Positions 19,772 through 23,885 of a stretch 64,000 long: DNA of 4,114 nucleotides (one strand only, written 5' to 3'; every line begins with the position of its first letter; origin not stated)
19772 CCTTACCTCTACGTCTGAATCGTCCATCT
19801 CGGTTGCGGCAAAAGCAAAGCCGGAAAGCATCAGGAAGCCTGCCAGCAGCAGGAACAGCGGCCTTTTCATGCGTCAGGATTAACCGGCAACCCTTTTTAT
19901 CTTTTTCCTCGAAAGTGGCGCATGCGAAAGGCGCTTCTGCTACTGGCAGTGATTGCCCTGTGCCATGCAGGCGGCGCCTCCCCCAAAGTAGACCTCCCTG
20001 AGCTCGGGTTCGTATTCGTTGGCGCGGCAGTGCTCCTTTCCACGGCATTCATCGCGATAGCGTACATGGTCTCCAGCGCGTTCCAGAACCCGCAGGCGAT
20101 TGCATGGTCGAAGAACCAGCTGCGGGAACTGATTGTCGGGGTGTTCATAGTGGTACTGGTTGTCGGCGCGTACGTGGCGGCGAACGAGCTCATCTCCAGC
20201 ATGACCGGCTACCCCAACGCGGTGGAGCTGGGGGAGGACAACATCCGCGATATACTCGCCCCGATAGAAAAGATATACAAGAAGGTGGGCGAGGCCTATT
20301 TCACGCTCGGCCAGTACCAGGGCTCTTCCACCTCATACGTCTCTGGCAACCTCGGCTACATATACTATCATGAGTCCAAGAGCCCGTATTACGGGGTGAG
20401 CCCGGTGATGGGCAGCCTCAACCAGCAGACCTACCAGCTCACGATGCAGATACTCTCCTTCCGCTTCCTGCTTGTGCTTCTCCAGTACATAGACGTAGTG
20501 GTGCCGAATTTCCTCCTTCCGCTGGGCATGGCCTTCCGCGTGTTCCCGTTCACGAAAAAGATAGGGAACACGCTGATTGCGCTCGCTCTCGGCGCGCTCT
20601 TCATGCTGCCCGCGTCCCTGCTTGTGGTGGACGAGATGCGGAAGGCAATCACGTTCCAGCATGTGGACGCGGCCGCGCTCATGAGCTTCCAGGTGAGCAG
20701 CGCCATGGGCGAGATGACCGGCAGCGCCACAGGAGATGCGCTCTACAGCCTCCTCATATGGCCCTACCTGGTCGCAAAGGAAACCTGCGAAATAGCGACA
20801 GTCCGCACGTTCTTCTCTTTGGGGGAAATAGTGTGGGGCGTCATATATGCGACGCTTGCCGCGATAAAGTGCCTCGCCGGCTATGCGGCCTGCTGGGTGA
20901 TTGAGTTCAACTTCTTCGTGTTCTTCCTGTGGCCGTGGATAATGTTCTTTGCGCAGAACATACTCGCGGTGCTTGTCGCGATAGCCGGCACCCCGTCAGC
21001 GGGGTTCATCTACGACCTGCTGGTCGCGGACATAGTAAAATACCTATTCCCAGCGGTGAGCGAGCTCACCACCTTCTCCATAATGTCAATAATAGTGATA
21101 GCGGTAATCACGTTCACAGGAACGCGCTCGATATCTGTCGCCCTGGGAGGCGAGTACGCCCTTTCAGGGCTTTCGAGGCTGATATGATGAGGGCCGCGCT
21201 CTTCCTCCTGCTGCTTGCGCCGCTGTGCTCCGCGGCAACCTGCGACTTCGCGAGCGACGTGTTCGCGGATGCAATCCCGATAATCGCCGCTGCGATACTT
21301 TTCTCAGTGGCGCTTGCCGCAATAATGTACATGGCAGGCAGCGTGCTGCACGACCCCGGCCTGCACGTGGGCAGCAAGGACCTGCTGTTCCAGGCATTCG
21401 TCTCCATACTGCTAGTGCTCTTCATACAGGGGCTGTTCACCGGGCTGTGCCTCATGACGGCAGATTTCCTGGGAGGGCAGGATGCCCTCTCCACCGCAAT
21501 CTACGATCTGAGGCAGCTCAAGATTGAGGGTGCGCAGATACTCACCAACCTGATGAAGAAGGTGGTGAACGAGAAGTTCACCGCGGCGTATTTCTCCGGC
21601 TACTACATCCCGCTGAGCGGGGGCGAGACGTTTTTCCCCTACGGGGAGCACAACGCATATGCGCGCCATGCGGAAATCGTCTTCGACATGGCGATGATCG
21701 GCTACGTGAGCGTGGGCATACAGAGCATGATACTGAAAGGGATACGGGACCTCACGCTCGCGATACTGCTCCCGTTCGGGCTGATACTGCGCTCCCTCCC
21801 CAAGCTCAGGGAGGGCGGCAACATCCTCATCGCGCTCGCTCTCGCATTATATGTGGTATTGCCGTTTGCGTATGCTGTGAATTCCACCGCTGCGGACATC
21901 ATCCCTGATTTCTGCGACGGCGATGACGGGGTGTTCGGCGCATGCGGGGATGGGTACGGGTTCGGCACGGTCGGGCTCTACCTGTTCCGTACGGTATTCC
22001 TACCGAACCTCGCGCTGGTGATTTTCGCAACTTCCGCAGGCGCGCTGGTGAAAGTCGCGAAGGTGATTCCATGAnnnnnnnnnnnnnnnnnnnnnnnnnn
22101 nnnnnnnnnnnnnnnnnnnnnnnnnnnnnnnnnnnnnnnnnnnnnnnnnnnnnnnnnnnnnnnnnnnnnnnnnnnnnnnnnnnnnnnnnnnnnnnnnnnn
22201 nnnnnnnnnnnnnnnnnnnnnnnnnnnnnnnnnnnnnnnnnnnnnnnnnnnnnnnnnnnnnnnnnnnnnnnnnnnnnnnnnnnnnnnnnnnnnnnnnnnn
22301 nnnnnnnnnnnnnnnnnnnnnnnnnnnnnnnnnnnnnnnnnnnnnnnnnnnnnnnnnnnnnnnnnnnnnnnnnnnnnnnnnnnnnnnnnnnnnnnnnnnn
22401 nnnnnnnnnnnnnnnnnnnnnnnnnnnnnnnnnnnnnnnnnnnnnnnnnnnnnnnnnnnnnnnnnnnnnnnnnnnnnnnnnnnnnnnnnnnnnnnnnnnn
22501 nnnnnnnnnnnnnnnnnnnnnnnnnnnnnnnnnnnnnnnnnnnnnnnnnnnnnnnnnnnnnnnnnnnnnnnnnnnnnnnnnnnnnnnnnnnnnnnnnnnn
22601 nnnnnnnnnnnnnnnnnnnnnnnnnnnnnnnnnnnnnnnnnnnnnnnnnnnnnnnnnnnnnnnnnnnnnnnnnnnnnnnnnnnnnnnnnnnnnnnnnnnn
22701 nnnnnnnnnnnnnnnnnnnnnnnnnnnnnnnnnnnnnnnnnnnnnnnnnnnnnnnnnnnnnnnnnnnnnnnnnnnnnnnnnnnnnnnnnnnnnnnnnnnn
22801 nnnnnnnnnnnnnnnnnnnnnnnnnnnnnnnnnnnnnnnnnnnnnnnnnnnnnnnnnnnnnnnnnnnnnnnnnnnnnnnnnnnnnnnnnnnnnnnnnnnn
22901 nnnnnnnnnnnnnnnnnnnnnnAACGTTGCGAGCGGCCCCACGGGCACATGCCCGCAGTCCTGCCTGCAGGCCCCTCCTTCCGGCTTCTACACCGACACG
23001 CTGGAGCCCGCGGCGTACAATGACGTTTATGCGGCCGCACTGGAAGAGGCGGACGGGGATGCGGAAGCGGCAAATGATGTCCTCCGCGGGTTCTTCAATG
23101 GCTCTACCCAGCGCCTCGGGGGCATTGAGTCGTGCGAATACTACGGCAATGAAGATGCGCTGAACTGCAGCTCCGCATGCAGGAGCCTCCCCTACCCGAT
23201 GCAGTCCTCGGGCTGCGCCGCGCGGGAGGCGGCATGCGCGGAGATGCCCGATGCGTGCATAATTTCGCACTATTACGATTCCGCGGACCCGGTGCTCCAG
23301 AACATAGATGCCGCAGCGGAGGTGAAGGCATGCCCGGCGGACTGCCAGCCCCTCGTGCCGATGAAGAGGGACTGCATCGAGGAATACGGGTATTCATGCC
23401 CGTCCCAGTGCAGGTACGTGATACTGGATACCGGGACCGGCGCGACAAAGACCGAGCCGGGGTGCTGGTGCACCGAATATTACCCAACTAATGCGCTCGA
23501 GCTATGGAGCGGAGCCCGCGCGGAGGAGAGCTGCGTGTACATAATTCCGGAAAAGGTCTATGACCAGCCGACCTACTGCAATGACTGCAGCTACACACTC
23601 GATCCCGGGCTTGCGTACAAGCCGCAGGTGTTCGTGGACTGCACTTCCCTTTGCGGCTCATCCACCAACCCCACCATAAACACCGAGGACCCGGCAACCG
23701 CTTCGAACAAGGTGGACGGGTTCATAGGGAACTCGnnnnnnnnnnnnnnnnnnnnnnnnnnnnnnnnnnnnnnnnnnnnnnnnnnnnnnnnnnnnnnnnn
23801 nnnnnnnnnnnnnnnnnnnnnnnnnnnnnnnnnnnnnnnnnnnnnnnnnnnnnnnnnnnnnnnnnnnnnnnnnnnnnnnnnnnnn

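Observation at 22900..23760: Paralog M3 carries a ~290-aa cysteine-rich extracytoplasmic insertion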

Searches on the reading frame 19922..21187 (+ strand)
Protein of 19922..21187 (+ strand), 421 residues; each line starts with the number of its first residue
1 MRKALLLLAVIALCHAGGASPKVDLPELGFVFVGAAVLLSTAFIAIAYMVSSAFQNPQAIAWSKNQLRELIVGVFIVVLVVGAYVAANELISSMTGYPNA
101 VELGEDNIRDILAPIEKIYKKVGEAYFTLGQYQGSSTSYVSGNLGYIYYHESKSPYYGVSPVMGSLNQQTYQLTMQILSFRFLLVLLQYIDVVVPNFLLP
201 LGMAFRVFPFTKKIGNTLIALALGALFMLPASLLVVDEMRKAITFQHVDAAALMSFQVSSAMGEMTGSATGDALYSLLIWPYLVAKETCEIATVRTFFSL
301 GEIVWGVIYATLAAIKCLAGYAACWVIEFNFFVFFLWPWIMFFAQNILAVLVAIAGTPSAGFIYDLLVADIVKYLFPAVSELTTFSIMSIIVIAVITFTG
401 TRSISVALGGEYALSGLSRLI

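Call 8: search_protein_families(library=pfam, proteins=[window:19922-21187:+], max_evalue=1)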
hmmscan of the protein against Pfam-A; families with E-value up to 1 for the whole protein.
window:19922-21187:+ (421 aa): 0 families

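Call 9: search_protein_families(library=ncbifam, proteins=[window:19922-21187:+], max_evalue=1)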
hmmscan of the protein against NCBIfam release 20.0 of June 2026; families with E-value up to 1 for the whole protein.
window:19922-21187:+ (421 aa): 0 families

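Call 25: search_solved_structures(query=A1, max_evalue=10)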
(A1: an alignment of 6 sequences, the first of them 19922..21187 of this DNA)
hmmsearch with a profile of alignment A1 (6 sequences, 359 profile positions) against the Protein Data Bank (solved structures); distinct sequences matched with E-value up to 10: 0.

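Call 26: find_homologous_proteins(query=A1, max_evalue=0.001)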
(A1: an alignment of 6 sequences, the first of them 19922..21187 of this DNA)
Query A1 (6 sequences) (421 aa, profile of the alignment): 8 proteins with E <= 0.001 among 8000 candidates.
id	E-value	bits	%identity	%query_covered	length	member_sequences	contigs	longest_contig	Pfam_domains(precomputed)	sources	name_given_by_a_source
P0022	2.4e-110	388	100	100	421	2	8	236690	-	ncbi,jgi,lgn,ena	-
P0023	9.0e-92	326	24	44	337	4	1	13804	-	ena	-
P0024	2.3e-46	177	49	99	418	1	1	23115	-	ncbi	ncbi:MAG: hypothetical protein AB1657_01690 [Candidatus Micrarchaeota archaeon]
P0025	4.4e-46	176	45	76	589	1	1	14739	-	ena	-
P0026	6.2e-40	156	43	76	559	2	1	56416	-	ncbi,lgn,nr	ncbi:MAG: hypothetical protein PHQ80_02215 [Candidatus ainarchaeum sp.]|nr:hypothetical protein [Can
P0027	3.3e-38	150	42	98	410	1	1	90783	-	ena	-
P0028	9.1e-36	142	43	100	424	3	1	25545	-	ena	-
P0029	8.1e-34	136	37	96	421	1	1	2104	-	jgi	jgi:hypothetical protein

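Call 36: search_protein_representatives(alignment_id=A1)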
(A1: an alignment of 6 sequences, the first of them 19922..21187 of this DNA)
Query: 6 sequences, 359 profile positions. Proteins with E-value up to 0.001 (for the whole library): 2999; up to 1e-10: 2175; up to 1e-30: 247. The best 150 are listed.
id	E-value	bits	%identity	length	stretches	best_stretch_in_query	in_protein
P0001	1.4e-124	432.7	-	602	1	1-359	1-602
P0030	1.9e-59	218.4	-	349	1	1-358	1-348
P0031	2.4e-58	214.8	-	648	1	1-358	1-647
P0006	2.3e-57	211.6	-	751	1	21-358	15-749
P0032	2.8e-55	204.7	-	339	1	3-358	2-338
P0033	2.0e-54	201.9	-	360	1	13-358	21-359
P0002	1.4e-53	199.1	-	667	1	1-359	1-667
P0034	2.3e-53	198.4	-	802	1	1-359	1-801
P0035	4.5e-53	197.5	-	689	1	1-358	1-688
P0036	1.7e-51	192.3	-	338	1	22-359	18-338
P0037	2.4e-50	188.5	-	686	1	6-358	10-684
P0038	3.1e-50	188.1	-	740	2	9-249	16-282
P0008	1.8e-49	185.6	-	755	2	8-247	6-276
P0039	7.8e-49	183.5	-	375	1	18-359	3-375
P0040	1.8e-48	182.3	-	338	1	25-359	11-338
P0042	2.9e-46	175.0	-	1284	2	14-265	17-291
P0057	2.3e-41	158.9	-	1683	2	21-271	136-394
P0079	1.4e-38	149.7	-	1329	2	22-251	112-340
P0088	7.1e-38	147.5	-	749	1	18-358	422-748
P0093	1.3e-37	146.6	-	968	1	22-359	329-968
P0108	3.5e-36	141.9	-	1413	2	22-253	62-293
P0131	6.1e-35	137.8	-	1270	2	10-268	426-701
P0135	9.5e-35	137.2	-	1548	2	22-253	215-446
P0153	5.2e-34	134.8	-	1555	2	22-265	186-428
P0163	1.1e-33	133.7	-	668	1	16-359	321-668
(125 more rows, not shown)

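Call 37: search_protein_families(library=pfam, proteins=[P0042, P0057, P0079, P0108, P0135, P0153], max_evalue=0.01)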
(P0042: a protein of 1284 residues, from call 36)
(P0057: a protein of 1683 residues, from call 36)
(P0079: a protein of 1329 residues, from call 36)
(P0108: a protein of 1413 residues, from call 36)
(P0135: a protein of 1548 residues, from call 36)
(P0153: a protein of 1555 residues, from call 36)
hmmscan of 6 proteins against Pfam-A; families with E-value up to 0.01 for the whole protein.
P0042 (1284 aa): 0 families

P0057 (1683 aa): 0 families

P0079 (1329 aa): 0 families

P0108 (1413 aa): 0 families

P0135 (1548 aa): 0 families

P0153 (1555 aa): 0 families

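Call 49: list_cluster_members(proteins=[P0042, P0057, P0079, P0093, P0108, P0131, P0135, P0153, P0163, P0088])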
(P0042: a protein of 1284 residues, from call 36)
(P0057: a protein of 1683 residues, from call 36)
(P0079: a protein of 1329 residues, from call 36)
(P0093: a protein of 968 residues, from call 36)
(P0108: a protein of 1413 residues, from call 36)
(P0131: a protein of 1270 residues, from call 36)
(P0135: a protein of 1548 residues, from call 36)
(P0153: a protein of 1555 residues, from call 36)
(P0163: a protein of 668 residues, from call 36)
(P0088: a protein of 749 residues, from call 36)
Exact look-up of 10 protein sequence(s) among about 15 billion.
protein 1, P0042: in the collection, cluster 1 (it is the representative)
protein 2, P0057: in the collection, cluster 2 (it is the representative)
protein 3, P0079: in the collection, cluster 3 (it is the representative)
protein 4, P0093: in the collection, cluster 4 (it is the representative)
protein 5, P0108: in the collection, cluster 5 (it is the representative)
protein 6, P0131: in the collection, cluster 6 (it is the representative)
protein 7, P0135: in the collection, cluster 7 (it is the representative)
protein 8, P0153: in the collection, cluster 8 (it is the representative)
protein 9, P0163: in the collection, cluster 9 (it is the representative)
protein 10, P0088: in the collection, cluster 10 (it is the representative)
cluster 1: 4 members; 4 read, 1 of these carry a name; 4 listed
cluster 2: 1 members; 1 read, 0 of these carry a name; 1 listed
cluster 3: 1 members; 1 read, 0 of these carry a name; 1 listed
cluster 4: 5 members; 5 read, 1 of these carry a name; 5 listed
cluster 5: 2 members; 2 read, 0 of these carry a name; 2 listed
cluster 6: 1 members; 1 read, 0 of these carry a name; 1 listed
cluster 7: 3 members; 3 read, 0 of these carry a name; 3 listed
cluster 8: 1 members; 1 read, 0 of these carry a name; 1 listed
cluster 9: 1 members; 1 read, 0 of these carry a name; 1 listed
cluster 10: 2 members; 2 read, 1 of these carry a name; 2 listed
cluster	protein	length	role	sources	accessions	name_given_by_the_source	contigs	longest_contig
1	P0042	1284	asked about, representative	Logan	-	-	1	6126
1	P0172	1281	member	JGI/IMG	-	hypothetical protein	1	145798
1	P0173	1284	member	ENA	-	-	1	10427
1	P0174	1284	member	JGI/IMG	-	-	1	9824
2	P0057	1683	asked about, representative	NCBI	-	-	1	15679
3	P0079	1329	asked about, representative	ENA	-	-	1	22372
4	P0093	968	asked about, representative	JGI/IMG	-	-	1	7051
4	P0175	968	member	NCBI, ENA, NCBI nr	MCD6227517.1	hypothetical protein J7J90_03425 [Candidatus Micrarchaeota archaeon] | hypothetical protein [Candidatus Micrarchaeota archaeon]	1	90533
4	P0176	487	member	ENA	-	-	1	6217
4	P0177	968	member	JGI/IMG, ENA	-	-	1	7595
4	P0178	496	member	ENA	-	-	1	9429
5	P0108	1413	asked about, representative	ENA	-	-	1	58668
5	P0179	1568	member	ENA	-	-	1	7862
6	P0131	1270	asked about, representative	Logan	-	-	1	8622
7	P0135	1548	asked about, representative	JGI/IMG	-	-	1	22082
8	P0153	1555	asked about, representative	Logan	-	-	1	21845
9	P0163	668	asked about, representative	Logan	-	-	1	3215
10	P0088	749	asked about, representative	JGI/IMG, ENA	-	-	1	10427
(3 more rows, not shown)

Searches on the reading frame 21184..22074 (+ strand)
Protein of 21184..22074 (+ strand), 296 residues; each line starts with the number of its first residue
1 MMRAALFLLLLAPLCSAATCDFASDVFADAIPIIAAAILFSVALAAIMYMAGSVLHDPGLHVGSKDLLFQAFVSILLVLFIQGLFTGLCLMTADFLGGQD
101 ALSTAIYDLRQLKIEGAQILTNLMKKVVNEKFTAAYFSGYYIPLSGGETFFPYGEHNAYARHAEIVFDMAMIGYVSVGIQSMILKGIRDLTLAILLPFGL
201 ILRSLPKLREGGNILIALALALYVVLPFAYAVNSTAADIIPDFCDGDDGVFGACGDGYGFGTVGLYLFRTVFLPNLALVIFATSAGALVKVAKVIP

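Call 8: search_protein_families(library=pfam, proteins=[window:21184-22074:+], max_evalue=1)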
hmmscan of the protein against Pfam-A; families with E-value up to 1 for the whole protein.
window:21184-22074:+ (296 aa): 1 family
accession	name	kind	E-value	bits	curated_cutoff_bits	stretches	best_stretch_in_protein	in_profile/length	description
PF22126.3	C2c1_RuvC-like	-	0.23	11.7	27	1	112-163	111-165/179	C2c1 CRISPR-Cas endonuclease, RuvC-like domain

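Call 9: search_protein_families(library=ncbifam, proteins=[window:21184-22074:+], max_evalue=1)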
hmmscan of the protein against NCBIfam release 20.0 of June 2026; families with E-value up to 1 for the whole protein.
window:21184-22074:+ (296 aa): 0 families

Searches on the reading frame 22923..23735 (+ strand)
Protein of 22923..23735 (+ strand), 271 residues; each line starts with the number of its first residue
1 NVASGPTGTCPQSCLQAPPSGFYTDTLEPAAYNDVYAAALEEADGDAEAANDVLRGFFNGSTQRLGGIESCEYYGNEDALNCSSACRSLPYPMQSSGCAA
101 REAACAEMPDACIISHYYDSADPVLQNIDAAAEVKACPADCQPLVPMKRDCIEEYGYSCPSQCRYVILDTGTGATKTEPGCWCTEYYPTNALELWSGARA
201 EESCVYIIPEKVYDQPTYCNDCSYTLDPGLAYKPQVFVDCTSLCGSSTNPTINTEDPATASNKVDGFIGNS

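Call 82: find_homologous_proteins(query=A4, max_evalue=0.01)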
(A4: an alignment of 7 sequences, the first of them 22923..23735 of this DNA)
Query A4 (7 sequences) (271 aa, profile of the alignment): 5 proteins with E <= 0.01 among 4497 candidates.
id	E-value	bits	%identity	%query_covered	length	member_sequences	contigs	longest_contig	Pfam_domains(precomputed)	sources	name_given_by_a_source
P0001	4.6e-91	324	100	100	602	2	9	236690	-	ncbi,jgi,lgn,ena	-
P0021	7.1e-69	251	24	63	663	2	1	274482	-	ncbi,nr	ncbi:hypothetical protein KO317_00510 [Candidatus Micrarchaeota archaeon]|nr:hypothetical protein [C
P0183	6.8e-47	179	24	64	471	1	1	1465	-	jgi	-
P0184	2.5e-46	177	31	37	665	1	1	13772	-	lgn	-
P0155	1.1e-37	148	25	64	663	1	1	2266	-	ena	-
